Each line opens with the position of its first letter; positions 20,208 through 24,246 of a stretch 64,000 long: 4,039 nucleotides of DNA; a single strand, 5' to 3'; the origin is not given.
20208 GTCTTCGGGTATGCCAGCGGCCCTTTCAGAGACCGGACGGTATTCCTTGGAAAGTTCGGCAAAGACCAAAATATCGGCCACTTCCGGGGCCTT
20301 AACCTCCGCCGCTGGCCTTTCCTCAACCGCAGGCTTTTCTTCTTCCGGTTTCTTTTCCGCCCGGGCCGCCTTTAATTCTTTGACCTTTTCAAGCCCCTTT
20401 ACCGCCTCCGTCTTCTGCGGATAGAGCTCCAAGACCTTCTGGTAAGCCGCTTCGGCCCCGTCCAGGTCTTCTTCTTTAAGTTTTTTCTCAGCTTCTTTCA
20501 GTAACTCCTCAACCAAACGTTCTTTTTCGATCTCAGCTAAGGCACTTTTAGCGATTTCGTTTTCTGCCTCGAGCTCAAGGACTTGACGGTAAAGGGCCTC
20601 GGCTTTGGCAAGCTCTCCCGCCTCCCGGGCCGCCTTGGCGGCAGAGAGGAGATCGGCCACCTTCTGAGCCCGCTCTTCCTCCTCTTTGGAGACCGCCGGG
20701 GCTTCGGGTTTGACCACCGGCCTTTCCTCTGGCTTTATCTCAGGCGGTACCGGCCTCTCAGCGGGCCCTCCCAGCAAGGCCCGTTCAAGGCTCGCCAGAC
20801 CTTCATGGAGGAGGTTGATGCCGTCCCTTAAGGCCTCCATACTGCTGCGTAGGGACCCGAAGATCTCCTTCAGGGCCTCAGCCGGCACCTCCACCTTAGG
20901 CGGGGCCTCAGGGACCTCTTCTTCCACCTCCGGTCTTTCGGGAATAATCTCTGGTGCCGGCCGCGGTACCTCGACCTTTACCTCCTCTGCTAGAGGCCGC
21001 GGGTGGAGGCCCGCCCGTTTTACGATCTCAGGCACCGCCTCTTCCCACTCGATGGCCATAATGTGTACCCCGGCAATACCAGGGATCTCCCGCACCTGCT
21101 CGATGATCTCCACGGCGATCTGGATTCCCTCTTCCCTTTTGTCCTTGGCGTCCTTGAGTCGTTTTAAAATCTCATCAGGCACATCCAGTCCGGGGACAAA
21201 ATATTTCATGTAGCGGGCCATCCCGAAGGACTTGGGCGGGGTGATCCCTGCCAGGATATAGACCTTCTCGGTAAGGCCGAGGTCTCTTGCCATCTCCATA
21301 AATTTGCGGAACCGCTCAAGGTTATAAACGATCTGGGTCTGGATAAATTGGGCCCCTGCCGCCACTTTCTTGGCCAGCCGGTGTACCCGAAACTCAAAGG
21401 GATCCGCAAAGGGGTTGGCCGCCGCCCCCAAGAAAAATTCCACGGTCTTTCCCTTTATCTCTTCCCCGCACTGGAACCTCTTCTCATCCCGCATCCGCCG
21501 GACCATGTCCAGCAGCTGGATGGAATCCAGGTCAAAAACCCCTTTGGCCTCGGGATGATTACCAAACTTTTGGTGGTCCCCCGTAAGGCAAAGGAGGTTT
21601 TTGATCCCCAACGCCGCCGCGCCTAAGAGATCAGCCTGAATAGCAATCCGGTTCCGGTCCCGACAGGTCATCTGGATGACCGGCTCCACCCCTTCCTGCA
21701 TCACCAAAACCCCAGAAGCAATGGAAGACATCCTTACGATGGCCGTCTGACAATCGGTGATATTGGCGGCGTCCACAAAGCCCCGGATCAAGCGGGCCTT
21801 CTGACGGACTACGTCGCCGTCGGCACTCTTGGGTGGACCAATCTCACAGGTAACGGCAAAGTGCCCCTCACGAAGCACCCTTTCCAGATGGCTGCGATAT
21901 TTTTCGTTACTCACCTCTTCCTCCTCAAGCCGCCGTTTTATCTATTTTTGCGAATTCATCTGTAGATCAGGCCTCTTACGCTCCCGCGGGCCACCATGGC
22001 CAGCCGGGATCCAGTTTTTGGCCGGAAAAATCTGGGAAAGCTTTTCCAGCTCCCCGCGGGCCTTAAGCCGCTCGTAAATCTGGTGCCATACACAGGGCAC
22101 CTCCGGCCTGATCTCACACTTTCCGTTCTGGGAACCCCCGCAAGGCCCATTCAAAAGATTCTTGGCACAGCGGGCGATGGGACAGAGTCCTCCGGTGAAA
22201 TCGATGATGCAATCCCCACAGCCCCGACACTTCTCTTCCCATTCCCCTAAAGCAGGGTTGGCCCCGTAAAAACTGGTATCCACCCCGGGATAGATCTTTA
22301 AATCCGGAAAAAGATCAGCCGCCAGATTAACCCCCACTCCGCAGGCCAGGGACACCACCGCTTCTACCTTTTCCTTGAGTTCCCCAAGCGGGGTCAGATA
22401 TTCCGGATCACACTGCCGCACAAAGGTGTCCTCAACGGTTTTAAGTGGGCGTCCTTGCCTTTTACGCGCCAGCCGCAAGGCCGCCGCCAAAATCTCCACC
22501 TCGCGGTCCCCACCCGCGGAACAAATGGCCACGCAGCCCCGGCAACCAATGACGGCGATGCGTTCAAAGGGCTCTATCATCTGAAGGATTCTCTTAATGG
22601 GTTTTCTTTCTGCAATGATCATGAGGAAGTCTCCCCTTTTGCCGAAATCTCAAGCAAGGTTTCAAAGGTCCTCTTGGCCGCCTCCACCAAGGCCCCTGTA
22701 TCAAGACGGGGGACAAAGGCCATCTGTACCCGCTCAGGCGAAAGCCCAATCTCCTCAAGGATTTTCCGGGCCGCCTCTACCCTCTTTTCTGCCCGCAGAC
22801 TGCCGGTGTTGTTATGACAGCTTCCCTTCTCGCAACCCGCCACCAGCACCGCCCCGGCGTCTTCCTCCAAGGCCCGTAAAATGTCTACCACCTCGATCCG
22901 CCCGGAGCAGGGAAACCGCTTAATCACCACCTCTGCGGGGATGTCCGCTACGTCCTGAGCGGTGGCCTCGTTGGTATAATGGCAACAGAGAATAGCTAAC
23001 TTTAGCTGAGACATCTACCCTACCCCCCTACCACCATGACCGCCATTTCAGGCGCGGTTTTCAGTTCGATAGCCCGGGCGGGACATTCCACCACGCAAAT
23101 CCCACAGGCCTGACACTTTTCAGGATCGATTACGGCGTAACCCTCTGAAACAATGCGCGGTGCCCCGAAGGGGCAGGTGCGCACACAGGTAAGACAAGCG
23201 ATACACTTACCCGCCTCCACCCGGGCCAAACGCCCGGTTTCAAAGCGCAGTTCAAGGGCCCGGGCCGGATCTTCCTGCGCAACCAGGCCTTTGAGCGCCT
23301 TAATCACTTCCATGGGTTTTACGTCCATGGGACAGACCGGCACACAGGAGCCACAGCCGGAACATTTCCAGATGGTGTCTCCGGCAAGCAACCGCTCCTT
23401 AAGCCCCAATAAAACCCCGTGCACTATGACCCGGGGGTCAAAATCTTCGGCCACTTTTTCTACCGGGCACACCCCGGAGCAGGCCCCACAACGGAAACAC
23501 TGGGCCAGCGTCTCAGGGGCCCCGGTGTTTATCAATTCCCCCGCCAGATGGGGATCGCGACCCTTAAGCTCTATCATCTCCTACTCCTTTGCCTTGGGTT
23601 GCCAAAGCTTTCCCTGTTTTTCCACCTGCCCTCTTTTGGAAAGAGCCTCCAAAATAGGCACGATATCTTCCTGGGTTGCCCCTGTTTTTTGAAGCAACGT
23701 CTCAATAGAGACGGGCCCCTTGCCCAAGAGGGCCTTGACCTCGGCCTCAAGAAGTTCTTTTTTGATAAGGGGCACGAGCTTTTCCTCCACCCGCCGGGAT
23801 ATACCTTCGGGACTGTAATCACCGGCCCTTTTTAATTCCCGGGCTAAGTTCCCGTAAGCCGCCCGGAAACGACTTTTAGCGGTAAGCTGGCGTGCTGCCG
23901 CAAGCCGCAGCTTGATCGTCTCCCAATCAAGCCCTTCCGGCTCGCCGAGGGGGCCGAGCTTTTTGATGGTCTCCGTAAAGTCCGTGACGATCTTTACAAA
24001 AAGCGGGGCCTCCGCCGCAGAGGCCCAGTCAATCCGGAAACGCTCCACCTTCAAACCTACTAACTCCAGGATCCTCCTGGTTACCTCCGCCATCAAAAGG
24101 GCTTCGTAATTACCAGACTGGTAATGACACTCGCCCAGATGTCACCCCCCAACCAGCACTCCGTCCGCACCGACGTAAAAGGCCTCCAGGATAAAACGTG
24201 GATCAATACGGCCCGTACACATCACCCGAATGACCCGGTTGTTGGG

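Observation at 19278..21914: MetF and the corrinoid Fe-S protein small subunit AcsD are one 878-aa polypeptide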

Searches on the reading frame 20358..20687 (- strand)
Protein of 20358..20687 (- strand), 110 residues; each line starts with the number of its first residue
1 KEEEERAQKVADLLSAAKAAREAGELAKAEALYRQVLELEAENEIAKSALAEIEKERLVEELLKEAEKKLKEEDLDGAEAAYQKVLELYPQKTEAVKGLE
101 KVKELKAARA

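Call 66: search_protein_families(library=pfam, proteins=[window:20358-20687:-], max_evalue=1)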
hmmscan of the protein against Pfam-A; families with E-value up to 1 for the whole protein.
seq(110 aa): 18 families
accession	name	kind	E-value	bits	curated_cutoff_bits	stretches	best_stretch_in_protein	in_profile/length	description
PF14559.12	TPR_19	-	5.5e-06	27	25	2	21-53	2-34/68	Tetratricopeptide repeat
PF07719.23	TPR_2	-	1.7e-05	25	27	2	70-91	12-33/34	Tetratricopeptide repeat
PF13428.12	TPR_14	-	2.9e-05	24.8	23.5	2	13-53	4-44/44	Tetratricopeptide repeat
PF13432.12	TPR_16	-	4.6e-05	24.2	32.7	2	15-53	2-40/65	Tetratricopeptide repeat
PF00515.34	TPR_1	-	8.5e-05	22.6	27.8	2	71-91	13-33/34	Tetratricopeptide repeat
PF13181.12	TPR_8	-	0.00023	21.5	25.7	2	71-91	13-33/34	Tetratricopeptide repeat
PF24575.1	TPR_Slam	-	0.00037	21.3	35.2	1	13-53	50-90/104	Surface lipoprotein assembly modifier, N-terminal TPR repeats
PF13174.12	TPR_6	-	0.0004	21.3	26.3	1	73-91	14-32/33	Tetratricopeptide repeat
PF13176.12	TPR_7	-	0.0029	18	27.9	1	14-42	3-31/36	Tetratricopeptide repeat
PF13424.12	TPR_12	-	0.0061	17.2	30.1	1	9-39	44-74/77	Tetratricopeptide repeat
PF09670.15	Cas_Cas02710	-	0.01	16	27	1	57-99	11-54/153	Csm6 HEPN domain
PF13414.12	TPR_11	-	0.02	15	26.8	1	19-51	3-35/42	TPR repeat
PF17107.11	SesA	-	0.039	14.5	26.3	1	57-98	36-78/122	N-terminal domain on NACHT_NTPase and P-loop NTPases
PF12325.13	TMF_TATA_bd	-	0.07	13.7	29.1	1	34-107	33-106/115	TATA element modulatory factor 1 TATA binding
PF14863.12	Alkyl_sulf_dimr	-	0.11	13.3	26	1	10-53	69-112/139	Alkyl sulfatase dimerisation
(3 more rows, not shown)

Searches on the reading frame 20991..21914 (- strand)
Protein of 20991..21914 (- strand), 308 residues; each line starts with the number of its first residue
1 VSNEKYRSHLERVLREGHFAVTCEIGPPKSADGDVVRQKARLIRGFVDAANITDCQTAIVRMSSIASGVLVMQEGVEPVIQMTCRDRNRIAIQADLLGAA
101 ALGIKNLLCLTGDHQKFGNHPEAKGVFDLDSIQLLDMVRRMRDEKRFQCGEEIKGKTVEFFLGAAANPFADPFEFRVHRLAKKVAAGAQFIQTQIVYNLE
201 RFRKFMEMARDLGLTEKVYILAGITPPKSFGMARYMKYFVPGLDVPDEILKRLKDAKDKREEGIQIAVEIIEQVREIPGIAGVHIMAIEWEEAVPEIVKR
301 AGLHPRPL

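Call 43: search_solved_structures(query=window:20991-21914:-, max_evalue=1, show_alignments=3)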
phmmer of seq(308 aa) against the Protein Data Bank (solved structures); distinct sequences matched with E-value up to 1: 18.
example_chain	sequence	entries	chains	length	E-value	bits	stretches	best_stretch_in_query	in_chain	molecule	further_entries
6fcx_A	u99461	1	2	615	4.1e-19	72.1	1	3-304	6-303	Methylenetetrahydrofolate reductase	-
8qa4_A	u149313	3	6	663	4.9e-19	71.8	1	3-304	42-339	Methylenetetrahydrofolate reductase (NADPH)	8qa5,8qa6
1v93_A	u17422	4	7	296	8.4e-15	57.9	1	22-305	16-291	5,10-Methylenetetrahydrofolate reductase | Methylenetetrahydrofolate reductase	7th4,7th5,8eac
3apt_A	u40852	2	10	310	1e-14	57.7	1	22-305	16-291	Methylenetetrahydrofolate reductase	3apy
6fnu_A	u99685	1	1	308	9.1e-10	41.4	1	76-300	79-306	Methylenetetrahydrofolate reductase 1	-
8uy2_A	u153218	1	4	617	1.8e-06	30.6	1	10-298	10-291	Methylenetetrahydrofolate reductase-like protein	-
8uy1_D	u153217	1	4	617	4e-06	29.4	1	12-298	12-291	Methylenetetrahydrofolate reductase-like protein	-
7rml_A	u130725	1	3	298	0.0011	21.4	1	167-302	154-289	5,10-methylenetetrahydrofolate reductase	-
5ume_A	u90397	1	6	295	0.0022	20.5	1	159-254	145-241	5,10-methylenetetrahydrofolate reductase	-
3fst_A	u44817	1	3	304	0.0038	19.7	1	167-303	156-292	5,10-methylenetetrahydrofolate reductase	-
3fsu_A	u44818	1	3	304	0.0046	19.4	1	167-303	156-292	5,10-methylenetetrahydrofolate reductase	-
1zp3_A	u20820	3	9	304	0.0052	19.2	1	167-303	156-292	5,10-methylenetetrahydrofolate reductase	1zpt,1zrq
1b5t_A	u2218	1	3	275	0.0056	19.1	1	167-294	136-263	PROTEIN (METHYLENETETRAHYDROFOLATE REDUCTASE)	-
1zp4_A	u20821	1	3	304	0.0063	19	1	167-303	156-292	5,10-methylenetetrahydrofolate reductase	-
6pey_A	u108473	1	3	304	0.016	17.7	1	167-303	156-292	Methylenetetrahydrofolate reductase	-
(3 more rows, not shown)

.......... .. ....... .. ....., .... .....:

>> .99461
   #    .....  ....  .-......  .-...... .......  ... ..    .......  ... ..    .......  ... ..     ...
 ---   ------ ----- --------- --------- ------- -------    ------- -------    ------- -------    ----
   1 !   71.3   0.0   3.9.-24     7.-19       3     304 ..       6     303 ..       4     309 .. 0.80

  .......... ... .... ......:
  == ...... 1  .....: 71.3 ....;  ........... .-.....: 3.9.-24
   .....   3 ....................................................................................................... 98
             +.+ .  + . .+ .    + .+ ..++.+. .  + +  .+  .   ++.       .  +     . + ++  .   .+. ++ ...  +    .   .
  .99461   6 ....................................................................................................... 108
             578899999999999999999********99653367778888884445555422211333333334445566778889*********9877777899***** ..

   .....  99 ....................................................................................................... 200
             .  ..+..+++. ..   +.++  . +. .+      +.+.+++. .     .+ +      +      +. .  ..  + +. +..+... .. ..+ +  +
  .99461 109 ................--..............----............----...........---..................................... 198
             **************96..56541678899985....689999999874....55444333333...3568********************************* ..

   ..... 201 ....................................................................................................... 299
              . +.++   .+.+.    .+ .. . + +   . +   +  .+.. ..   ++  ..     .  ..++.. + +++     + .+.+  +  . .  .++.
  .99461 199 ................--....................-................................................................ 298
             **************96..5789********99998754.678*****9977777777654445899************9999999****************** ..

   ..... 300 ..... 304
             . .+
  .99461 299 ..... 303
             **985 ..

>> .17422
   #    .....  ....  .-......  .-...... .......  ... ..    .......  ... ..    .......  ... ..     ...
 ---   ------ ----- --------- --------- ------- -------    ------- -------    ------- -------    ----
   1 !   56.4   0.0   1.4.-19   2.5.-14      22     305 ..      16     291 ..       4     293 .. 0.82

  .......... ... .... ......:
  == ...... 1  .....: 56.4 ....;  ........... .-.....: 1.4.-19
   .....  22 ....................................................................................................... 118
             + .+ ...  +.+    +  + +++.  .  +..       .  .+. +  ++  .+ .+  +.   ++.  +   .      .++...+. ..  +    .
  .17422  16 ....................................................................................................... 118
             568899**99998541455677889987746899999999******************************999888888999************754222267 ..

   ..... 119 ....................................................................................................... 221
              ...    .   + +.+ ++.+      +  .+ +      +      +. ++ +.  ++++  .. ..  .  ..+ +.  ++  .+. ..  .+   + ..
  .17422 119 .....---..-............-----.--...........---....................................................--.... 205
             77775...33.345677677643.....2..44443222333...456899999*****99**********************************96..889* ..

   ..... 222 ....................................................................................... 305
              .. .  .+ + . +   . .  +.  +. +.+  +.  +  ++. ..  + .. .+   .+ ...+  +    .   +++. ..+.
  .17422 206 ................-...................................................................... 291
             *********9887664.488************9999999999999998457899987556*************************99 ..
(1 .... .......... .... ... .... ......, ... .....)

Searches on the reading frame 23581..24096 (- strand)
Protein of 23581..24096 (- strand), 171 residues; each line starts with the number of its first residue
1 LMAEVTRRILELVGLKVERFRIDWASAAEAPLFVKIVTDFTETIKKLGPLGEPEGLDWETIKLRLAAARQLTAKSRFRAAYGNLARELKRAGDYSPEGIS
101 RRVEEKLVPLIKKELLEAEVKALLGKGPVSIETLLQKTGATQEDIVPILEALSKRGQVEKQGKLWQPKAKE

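Call 5: search_protein_families(library=pfam, proteins=[window:23581-24096:-], max_evalue=0.001)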
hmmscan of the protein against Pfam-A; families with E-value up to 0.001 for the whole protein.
window:23581-24096:- (171 aa): 1 family
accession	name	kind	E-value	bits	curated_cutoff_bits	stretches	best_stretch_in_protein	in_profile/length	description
PF02662.21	FlpD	-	1e-07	32.4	22.3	1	4-48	79-123/123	Methyl-viologen-reducing hydrogenase, delta subunit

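Call 6: search_protein_families(library=ncbifam, proteins=[window:23581-24096:-], max_evalue=0.001)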
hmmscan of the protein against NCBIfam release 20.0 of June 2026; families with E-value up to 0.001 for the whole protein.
window:23581-24096:- (171 aa): 2 families
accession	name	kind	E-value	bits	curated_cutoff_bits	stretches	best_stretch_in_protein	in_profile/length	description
NF045873.1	F420_non_VhuD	exception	1.7e-05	24.9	215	1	5-49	83-127/132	F420-non-reducing hydrogenase iron-sulfur subunit VhuD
NF040770.1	hetero_SS_HdrA2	exception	4.3e-05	21.8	1100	1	5-51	729-775/777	CoB-CoM heterodisulfide reductase HdrA2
